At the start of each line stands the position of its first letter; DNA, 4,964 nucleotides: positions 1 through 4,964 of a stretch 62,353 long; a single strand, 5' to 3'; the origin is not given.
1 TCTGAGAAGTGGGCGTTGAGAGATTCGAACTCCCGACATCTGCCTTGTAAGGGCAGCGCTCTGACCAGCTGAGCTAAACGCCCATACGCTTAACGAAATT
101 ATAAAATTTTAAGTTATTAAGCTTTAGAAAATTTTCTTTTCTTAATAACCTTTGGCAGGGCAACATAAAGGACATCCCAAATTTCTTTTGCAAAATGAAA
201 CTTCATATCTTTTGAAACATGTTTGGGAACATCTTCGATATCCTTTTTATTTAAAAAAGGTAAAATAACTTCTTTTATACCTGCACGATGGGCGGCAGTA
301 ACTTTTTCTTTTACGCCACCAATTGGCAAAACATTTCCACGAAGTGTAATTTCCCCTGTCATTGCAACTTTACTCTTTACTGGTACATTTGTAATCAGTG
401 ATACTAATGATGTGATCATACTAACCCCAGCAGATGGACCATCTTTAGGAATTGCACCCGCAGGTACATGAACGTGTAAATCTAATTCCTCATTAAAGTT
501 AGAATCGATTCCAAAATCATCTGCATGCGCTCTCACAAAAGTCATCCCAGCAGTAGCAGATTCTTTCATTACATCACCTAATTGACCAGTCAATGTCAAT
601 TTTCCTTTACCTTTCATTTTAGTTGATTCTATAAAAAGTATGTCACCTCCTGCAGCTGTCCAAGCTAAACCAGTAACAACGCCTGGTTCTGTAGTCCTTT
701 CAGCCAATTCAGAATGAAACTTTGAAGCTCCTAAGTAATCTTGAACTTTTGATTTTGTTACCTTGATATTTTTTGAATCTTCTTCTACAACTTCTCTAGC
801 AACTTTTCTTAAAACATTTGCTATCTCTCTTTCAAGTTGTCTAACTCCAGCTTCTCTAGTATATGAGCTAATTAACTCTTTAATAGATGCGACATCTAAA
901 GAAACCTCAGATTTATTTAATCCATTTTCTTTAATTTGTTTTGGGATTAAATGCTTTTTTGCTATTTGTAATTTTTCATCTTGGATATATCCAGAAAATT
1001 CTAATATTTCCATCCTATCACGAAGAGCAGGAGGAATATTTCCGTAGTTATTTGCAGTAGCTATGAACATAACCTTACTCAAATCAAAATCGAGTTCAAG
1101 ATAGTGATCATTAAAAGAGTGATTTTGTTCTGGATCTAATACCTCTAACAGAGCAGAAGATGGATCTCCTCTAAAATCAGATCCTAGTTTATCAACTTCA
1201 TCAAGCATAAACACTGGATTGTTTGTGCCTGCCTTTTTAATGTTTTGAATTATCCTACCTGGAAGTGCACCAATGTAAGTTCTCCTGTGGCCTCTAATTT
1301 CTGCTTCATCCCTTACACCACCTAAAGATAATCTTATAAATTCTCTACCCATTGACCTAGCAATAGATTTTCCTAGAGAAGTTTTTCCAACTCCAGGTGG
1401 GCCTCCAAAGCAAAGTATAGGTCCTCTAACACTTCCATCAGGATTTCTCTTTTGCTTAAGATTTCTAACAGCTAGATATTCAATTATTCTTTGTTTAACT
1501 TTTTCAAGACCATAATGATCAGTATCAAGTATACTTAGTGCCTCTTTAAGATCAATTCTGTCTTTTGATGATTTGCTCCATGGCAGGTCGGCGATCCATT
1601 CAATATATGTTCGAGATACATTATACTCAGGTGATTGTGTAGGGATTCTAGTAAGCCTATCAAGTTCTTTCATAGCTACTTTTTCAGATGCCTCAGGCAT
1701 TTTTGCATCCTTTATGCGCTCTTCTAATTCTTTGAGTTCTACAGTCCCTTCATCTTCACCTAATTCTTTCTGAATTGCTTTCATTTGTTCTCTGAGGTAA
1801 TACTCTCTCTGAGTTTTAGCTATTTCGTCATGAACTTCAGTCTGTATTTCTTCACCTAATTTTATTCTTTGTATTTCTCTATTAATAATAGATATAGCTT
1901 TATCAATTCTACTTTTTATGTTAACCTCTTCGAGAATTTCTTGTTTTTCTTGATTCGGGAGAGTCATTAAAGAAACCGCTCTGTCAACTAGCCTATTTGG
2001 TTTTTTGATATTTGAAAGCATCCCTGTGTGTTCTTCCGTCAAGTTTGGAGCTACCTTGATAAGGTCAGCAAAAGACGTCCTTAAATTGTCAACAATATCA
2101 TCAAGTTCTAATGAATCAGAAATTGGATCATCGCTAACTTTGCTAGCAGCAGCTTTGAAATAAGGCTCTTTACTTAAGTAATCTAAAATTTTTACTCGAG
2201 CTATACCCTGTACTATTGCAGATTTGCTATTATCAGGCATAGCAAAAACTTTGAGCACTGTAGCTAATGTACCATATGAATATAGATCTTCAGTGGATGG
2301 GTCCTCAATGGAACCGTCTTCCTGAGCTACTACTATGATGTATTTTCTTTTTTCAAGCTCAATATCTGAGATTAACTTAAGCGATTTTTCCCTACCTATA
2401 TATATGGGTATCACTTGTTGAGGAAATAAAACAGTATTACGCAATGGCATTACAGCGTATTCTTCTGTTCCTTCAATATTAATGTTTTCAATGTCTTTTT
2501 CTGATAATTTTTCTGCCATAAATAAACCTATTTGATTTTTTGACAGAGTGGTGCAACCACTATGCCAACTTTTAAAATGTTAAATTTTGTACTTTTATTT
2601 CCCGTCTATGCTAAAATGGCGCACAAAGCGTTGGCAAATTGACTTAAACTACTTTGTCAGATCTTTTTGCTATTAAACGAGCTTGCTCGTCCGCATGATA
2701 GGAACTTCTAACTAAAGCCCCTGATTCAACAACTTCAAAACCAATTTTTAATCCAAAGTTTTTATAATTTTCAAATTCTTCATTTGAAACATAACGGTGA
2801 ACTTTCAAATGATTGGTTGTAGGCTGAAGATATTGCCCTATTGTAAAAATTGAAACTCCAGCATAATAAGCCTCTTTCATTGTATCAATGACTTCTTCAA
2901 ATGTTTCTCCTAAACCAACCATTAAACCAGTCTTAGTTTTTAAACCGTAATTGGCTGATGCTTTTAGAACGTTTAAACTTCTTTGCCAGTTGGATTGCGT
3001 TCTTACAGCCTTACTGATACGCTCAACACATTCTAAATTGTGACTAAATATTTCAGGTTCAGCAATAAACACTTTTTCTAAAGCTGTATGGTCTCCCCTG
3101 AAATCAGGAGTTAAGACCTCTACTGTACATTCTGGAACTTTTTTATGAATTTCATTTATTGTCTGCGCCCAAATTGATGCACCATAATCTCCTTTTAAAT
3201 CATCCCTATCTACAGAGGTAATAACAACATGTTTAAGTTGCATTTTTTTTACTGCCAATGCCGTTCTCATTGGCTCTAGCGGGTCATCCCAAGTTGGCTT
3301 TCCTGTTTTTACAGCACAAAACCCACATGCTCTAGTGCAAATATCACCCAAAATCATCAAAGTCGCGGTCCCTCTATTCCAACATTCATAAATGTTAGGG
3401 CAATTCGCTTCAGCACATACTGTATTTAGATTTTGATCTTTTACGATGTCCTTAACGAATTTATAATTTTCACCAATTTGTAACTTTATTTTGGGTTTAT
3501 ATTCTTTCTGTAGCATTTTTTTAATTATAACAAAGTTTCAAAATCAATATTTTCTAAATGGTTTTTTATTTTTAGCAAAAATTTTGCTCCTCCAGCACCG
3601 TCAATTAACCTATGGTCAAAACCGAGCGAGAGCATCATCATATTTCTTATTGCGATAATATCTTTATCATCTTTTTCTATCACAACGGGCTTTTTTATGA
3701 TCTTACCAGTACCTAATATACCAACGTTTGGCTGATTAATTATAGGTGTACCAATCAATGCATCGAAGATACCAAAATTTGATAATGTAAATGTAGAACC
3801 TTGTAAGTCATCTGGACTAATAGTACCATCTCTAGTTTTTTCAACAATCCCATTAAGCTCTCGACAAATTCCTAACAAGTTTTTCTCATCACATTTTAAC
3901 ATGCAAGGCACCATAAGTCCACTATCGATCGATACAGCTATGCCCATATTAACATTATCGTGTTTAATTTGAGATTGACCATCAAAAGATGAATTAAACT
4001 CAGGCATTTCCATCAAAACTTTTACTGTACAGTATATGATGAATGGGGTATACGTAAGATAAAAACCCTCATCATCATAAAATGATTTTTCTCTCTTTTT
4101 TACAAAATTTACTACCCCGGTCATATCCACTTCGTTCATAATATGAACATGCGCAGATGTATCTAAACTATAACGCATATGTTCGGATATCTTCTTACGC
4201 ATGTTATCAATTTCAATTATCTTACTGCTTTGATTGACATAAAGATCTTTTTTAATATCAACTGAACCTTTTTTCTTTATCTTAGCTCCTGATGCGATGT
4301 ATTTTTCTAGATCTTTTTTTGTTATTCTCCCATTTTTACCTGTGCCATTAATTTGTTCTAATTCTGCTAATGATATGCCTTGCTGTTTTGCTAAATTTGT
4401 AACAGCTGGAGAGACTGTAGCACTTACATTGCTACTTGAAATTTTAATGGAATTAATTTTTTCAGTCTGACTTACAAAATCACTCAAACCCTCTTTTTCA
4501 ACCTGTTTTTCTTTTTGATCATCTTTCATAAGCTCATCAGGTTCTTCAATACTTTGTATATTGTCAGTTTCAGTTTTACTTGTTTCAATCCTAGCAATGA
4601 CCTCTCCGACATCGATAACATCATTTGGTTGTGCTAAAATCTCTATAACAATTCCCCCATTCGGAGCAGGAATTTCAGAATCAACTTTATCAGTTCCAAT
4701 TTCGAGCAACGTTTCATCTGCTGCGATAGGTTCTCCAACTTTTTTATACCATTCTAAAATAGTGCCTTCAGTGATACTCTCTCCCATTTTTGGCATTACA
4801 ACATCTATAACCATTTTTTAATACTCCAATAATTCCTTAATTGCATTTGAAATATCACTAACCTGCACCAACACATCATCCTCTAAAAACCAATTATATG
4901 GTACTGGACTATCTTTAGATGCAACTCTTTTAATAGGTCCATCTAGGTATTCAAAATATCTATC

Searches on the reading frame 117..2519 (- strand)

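Call 43: search_protein_families(library=pfam, proteins=[window:117-2519:-], max_evalue=0.0001)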
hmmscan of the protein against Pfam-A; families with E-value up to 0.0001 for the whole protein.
window:117-2519:- (800 aa): 6 families
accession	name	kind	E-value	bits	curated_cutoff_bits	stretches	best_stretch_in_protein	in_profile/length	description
PF05362.19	Lon_C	-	1.8e-89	299.2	21.1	1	586-788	1-203/205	Lon protease (S16) C-terminal proteolytic domain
PF02190.22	LON_substr_bdg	-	3.2e-43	148.4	28.7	1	21-214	2-200/200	ATP-dependent protease La (LON) substrate-binding domain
PF00004.35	AAA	-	7.8e-26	91.5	21.2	1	369-508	1-128/131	ATPase family associated with various cellular activities (AAA)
PF22667.2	Lon_lid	-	4.2e-21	74.8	27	1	530-583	1-55/57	Lon protease AAA+ ATPase lid domain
PF07728.20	AAA_5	-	9.5e-08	32.6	22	1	369-503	2-139/139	AAA domain (dynein-related subfamily)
PF13541.12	ChlI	-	5e-06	26.9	27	1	633-757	4-121/121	Subunit ChlI of Mg-chelatase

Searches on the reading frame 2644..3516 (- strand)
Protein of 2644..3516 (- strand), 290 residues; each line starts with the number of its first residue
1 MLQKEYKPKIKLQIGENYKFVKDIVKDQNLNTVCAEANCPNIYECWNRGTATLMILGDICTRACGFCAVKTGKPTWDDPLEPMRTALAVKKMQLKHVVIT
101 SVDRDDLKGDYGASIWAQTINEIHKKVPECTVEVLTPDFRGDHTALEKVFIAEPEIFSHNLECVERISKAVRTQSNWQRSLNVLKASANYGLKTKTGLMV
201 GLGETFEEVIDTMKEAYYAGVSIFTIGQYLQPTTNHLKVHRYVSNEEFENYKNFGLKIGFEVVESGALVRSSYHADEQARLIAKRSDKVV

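Call 43: search_protein_families(library=pfam, proteins=[window:2644-3516:-], max_evalue=0.0001)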
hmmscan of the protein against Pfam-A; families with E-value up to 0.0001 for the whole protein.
window:2644-3516:- (290 aa): 1 family
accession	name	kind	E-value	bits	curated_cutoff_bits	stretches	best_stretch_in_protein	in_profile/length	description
PF04055.27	Radical_SAM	-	2e-18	67.5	29.5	1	54-215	1-165/166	Radical SAM superfamily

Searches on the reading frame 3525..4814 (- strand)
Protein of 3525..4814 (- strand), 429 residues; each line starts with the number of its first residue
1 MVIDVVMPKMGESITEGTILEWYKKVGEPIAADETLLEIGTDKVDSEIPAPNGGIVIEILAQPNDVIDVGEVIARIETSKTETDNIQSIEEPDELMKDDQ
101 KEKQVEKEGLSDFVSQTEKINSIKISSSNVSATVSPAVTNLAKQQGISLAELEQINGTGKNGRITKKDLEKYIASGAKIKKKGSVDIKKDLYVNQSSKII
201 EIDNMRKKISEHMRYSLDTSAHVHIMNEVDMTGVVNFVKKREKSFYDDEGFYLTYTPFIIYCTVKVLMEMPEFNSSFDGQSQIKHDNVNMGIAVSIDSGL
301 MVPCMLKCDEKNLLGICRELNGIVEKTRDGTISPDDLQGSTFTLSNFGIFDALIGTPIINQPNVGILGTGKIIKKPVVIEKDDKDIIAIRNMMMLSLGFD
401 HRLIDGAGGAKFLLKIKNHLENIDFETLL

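Call 43: search_protein_families(library=pfam, proteins=[window:3525-4814:-], max_evalue=0.0001)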
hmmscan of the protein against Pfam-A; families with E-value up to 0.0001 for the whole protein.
window:3525-4814:- (429 aa): 3 families
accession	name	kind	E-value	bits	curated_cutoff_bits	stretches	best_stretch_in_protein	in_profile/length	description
PF00198.28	2-oxoacid_dh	-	2.3e-70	237.1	23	1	196-424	3-228/232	2-oxoacid dehydrogenases acyltransferase (catalytic domain)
PF00364.28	Biotin_lipoyl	-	3.2e-18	65.8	22.1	1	4-76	2-73/73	Biotin-requiring enzyme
PF02817.22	E3_binding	-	1.9e-11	44.4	23.7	1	134-170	3-36/36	e3 binding domain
